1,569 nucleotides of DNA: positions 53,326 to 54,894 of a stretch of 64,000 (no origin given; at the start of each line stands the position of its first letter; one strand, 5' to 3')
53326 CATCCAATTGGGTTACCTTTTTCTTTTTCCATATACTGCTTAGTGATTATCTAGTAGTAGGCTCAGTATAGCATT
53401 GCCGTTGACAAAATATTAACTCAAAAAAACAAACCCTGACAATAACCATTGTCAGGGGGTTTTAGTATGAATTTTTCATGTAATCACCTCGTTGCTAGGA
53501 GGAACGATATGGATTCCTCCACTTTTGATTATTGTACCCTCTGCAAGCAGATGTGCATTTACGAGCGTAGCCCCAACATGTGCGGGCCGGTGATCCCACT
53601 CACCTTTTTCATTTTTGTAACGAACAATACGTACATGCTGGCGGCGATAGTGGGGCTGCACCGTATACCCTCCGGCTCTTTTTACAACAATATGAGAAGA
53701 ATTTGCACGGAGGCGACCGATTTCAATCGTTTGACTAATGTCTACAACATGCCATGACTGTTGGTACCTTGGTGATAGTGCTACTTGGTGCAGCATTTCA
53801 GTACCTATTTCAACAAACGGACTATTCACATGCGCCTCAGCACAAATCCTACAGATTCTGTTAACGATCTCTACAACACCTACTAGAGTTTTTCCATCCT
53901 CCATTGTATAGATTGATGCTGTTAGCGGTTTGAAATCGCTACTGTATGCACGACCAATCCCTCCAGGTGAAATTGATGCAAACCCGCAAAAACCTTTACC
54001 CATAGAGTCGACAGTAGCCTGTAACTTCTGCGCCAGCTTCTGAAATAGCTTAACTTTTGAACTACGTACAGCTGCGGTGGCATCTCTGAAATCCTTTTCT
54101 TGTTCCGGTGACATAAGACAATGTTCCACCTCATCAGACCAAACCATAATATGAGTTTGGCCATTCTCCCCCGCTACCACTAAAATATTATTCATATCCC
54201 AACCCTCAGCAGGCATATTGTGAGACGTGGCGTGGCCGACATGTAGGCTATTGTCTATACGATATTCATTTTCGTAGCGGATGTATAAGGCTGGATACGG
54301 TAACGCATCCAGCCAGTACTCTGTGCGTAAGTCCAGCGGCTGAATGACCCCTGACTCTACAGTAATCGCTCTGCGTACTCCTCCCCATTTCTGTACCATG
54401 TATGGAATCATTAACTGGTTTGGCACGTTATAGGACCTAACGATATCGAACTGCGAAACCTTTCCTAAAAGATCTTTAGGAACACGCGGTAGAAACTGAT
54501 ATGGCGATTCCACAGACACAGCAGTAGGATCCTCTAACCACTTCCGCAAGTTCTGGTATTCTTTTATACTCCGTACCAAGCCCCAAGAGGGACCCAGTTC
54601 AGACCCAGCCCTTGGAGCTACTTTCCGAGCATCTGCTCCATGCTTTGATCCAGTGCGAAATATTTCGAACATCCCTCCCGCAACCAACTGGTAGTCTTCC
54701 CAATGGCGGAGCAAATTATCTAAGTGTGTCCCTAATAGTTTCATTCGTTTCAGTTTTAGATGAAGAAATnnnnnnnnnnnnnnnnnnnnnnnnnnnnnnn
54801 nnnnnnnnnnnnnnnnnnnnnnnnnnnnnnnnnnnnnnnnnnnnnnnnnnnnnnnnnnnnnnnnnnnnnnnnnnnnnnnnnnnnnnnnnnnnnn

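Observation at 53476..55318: Orphan divergent gene pair: 422-aa unknown protein and an HExxH metallopeptidase-like protein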

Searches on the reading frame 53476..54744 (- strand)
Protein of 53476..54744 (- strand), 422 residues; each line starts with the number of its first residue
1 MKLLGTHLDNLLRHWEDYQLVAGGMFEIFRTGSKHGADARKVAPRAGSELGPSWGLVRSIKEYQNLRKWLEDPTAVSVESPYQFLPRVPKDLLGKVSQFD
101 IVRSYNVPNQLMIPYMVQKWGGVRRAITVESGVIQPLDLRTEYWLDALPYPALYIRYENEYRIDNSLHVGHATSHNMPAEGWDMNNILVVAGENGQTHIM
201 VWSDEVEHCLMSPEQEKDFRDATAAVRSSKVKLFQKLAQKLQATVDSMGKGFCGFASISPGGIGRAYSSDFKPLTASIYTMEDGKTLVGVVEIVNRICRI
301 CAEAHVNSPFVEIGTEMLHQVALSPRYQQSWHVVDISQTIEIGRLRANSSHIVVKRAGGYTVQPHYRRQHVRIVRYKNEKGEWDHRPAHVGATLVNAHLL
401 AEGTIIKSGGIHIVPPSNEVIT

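Call 3: search_protein_families(library=pfam, proteins=[window:53476-54744:-], max_evalue=1)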
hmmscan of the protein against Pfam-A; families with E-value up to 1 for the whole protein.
window:53476-54744:- (422 aa): 0 families

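Call 4: search_protein_families(library=ncbifam, proteins=[window:53476-54744:-], max_evalue=1)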
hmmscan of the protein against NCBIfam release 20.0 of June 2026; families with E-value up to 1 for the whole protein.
window:53476-54744:- (422 aa): 0 families

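Call 5: search_protein_families(library=phrogs, proteins=[window:53476-54744:-], max_evalue=1)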
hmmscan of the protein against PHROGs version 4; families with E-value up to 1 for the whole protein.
window:53476-54744:- (422 aa): 1 family
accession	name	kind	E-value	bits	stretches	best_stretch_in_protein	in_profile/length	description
phrog_16135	-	unknown function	0.028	15.6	1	365-400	42-75/95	-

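Call 6: search_protein_families(library=padloc, proteins=[window:53476-54744:-], max_evalue=1)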
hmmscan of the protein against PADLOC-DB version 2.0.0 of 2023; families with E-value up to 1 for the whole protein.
window:53476-54744:- (422 aa): 0 families

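Call 7: find_homologous_proteins(query=window:53476-54744:-, max_evalue=0.001)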
Query window:53476-54744:- (422 aa): 2 proteins with E <= 0.001 among 5283 candidates.
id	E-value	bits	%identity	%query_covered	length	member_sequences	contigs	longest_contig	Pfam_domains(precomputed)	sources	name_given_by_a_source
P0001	2.6e-289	977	100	100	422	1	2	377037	-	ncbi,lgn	-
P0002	6.8e-111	389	47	93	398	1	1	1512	-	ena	-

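Call 9: search_solved_structures(query=window:53476-54744:-, max_evalue=10)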
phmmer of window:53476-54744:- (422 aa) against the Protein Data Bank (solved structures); distinct sequences matched with E-value up to 10: 7.
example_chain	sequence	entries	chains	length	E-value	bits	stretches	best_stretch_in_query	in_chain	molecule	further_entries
1jot_A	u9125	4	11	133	0.16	13.9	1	73-147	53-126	AGGLUTININ | Agglutinin alpha chain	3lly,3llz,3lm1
9u78_A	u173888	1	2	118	0.23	13.4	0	57-75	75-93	Single Chain Protein of De Novo Designed Helix Bundles-4EH2 with KDPV Loop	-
3cjh_A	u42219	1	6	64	0.4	12.6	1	289-339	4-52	Mitochondrial import inner membrane translocase subunit TIM13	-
4akb_A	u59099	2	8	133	0.63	12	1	73-148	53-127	AGGLUTININ ALPHA CHAIN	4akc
4ak4_A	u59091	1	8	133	0.64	12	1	73-148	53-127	AGGLUTININ ALPHA CHAIN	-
7u5g_L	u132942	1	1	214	0.8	11.6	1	188-283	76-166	ACS122 Fab Light chain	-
9y3y_L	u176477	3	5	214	0.98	11.3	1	185-283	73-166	Antibody 49_C09 light chain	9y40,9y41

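Call 12: find_encoding_contigs(protein=P0002, flank=10000)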
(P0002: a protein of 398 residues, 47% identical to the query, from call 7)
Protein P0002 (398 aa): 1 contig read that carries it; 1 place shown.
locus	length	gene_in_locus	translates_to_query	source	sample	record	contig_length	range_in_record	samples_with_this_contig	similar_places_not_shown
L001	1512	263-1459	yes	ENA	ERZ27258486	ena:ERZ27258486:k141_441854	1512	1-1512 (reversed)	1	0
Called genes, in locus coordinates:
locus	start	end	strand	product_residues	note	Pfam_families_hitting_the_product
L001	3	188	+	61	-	?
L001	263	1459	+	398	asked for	-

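Call 15: find_encoding_contigs(protein=P0001, flank=10000)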
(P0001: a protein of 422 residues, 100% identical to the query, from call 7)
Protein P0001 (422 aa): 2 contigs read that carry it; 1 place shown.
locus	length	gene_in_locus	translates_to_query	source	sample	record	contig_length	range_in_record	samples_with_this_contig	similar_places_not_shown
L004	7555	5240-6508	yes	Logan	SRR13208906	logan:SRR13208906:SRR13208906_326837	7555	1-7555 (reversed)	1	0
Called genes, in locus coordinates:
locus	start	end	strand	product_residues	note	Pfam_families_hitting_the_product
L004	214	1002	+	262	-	PF02163:Peptidase_M50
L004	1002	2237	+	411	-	PF01541:GIY-YIG (weak), PF02151:UVR (faint), PF08459:UvrC_RNaseH_dom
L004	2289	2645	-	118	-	-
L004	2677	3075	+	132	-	-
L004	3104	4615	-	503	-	PF03193:RsgA_GTPase (faint), PF13476:AAA_23 (faint), PF13555:AAA_29 (faint), PF00005:ABC_tran, PF01926:MMR_HSR1 (faint), PF13304:AAA_21 (weak), PF00005:ABC_tran, PF02463:SMC_N (weak), +6 more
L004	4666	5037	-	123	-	-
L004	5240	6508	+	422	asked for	-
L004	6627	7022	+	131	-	PF00903:Glyoxalase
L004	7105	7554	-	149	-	?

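Call 26: find_related_loci(query=A2, collection=genome_contigs, flank=10000)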
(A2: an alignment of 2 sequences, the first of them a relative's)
Query A2 (422 aa) in genome_contigs; peptide patterns used: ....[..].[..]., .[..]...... (x = any residue, [..] = any of these).
17 stretches matched a pattern, but none encodes a relative of the query by tblastn (E <= 1e-3).

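Call 27: find_related_loci(query=A2, collection=viral_contigs, flank=10000)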
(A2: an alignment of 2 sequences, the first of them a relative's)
Query A2 (422 aa) in viral_contigs; peptide patterns used: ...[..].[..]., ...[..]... (x = any residue, [..] = any of these).
49 stretches matched a pattern, but none encodes a relative of the query by tblastn (E <= 1e-3).

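Call 29: search_protein_representatives(alignment_id=A2)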
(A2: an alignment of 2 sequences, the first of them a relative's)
Query: 2 sequences, 428 profile positions. Proteins with E-value up to 0.001 (for the whole library): 58; up to 1e-10: 36; up to 1e-30: 2. The best 58 are listed.
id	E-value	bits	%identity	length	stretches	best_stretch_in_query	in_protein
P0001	6.2e-260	878.7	-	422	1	1-428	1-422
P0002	1.4e-242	821.5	-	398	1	22-420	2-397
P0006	3.1e-29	118.6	-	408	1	5-384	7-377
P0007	6.8e-28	114.2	-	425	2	7-256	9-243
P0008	1.3e-25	106.7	-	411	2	5-161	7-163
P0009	1.1e-23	100.3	-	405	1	5-386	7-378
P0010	3.4e-22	95.4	-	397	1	7-406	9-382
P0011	2.0e-21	92.9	-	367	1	48-420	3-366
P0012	6.2e-21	91.3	-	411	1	5-387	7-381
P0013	7.6e-21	91.0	-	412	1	7-380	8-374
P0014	7.9e-21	90.9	-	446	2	6-166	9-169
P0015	4.1e-20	88.6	-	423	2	45-169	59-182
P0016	4.4e-20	88.5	-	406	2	6-230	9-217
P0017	7.0e-20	87.8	-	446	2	6-254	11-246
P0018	4.0e-18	82.0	-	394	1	4-383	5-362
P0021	2.2e-16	76.3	-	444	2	8-159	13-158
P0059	1.0e-04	37.9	-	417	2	54-166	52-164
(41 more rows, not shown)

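Call 31: search_protein_families(library=pfam, alignment_id=A3, max_evalue=0.01)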
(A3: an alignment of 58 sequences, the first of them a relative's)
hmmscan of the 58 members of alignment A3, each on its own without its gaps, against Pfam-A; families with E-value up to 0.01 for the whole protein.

A. member 1, P0001 (422 aa): 0 families

B. families by the number of members that match (of 58 scanned): 0 families

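Call 32: search_protein_families(library=phrogs, alignment_id=A3, max_evalue=0.01)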
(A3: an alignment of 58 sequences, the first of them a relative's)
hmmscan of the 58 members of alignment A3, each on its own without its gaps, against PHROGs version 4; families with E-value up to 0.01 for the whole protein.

A. member 1, P0001 (422 aa): 0 families

B. families by the number of members that match (of 58 scanned): 3 families
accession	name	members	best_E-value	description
phrog_6160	-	9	4.3e-07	-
phrog_10678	-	1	0.0066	-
phrog_16724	-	1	0.0088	-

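Call 33: search_solved_structures(query=A3, max_evalue=10)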
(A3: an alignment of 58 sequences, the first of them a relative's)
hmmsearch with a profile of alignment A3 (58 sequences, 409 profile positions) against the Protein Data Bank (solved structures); distinct sequences matched with E-value up to 10: 1.
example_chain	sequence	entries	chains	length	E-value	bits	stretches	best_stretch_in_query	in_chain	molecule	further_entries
7ci1_A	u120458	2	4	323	0.23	13.6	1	358-385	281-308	AcrVA2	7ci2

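Call 34: search_solved_structures(query=A3, max_evalue=10, show_alignments=1)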
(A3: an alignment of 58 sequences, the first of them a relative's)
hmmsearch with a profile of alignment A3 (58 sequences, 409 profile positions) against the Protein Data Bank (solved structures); distinct sequences matched with E-value up to 10: 1.
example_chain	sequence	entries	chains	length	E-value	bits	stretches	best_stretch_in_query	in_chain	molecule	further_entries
7ci1_A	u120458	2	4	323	0.23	13.6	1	358-385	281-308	AcrVA2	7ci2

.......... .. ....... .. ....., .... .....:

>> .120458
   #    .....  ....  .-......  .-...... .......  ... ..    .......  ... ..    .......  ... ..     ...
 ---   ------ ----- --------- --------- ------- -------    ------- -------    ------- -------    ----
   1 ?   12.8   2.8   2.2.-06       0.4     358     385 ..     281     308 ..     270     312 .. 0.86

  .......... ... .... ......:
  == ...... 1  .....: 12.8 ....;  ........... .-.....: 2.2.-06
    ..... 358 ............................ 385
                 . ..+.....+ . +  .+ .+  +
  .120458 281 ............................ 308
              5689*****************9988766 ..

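Call 35: find_homologous_proteins(query=A3, max_evalue=0.001)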
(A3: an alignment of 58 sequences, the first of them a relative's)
Query A3 (58 sequences) (422 aa, profile of the alignment): 3 proteins with E <= 0.001 among 8000 candidates.
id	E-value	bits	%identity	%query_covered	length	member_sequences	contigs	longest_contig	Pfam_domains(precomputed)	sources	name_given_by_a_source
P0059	2.0e-83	299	25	18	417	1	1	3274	-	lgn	-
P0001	8.6e-82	293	100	100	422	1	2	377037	-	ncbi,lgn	-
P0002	6.9e-72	261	47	93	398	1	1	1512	-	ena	-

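Call 37: find_encoding_contigs(protein=P0059, flank=10000)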
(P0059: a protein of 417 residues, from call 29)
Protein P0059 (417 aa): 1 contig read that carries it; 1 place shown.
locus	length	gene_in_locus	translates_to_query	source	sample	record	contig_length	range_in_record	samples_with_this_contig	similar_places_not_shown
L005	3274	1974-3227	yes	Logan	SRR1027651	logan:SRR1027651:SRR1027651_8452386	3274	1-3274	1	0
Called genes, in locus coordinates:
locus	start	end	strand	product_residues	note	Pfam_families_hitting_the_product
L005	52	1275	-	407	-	PF12705:PDDEXK_1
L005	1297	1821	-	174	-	PF10604:Polyketide_cyc2 (weak)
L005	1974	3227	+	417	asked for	-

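Call 51: predict_structure(alignment_id=A3)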
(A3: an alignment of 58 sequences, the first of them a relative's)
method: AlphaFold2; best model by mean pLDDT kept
length: 422 residues; sequences in the alignment: 58
mean_pLDDT: 87.6   pTM: 0.87
mean pLDDT of the five models: 87.6, 85.6, 85.2, 82.6, 82.4
residues with pLDDT >= 90: 240; 70-90: 140; 50-70: 42; < 50: 0
segments of 3 or more residues with pLDDT < 50: none
pLDDT, mean of each block of 10 residues (from residue 1): 89 97 95 84 96 97 97 93 97 96 92 97 94 91 93 90 74 69 92 93 93 95 88 86 87 86 89 90 79 95 74 56 71 90 79 73 81 94 94 89 85 83 56
secondary structure, 60 per line:
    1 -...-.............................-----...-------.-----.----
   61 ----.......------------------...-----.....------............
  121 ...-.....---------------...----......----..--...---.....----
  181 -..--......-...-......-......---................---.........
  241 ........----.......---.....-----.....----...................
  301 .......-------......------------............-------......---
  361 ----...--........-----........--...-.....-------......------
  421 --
elements in order: E2-4 H6-34 H65-71 H98-102 H109-123 E125-129 E152-157 H172-176 E186-191 E197-202 H204-209 H213-228 H232-248 E253-259 E263-267 E273-277 H282-307 H315-320 E333-344 E352-357 E365-367 E370-377 E383-390 E393-395 H397-401 E409-414

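Call 56: find_encoding_contigs(protein=P0006, flank=10000, max_places=4)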
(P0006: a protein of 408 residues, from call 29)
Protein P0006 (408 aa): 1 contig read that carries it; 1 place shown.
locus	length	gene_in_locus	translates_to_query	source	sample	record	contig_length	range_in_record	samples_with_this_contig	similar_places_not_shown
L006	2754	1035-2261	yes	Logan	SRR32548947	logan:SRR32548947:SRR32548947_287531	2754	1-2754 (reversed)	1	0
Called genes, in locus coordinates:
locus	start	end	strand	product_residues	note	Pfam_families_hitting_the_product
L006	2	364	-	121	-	?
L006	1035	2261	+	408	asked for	-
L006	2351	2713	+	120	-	-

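Call 57: find_encoding_contigs(protein=P0007, flank=10000, max_places=4)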
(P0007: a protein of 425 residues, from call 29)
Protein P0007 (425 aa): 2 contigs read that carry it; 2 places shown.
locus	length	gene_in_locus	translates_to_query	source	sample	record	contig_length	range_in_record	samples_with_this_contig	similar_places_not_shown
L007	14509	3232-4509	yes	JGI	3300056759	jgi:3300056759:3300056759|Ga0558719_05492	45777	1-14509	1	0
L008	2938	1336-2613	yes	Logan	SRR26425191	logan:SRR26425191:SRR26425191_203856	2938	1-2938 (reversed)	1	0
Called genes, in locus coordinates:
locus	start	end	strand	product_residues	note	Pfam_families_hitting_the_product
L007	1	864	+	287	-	?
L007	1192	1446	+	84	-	PF01541:GIY-YIG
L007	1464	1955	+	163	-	PF01451:LMWPc (faint)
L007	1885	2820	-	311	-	PF01745:IPT, PF01715:IPPT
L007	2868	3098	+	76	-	-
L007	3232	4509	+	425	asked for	-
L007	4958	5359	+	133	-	PF13564:DoxX_2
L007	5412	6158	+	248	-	PF04240:Caroten_synth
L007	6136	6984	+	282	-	PF01040:UbiA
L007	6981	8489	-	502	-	PF00070:Pyr_redox (faint), PF00890:FAD_binding_2 (weak), PF01266:DAO, PF01494:FAD_binding_3 (faint), PF01593:Amino_oxidase, PF03486:HI0933_like (faint), PF12831:FAD_oxidored (weak), PF13450:NAD_binding_8, +1 more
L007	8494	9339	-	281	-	PF00494:SQS_PSY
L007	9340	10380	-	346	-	PF00348:polyprenyl_synt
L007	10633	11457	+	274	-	PF01926:MMR_HSR1, PF02421:FeoB_N (weak)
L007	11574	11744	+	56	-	PF06071:YchF-GTPase_C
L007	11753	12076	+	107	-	PF01329:Pterin_4a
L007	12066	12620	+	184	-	PF01300:Sua5_yciO_yrdC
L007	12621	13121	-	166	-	PF06210:DUF1003 (weak), PF06103:DUF948 (weak)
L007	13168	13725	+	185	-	-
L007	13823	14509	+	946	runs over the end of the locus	PF00133:tRNA-synt_1, PF01406:tRNA-synt_1e (faint), PF09334:tRNA-synt_1g, PF13603:tRNA-synt_1_2, PF00133:tRNA-synt_1, PF00293:NUDIX, PF08264:Anticodon_1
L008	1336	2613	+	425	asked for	-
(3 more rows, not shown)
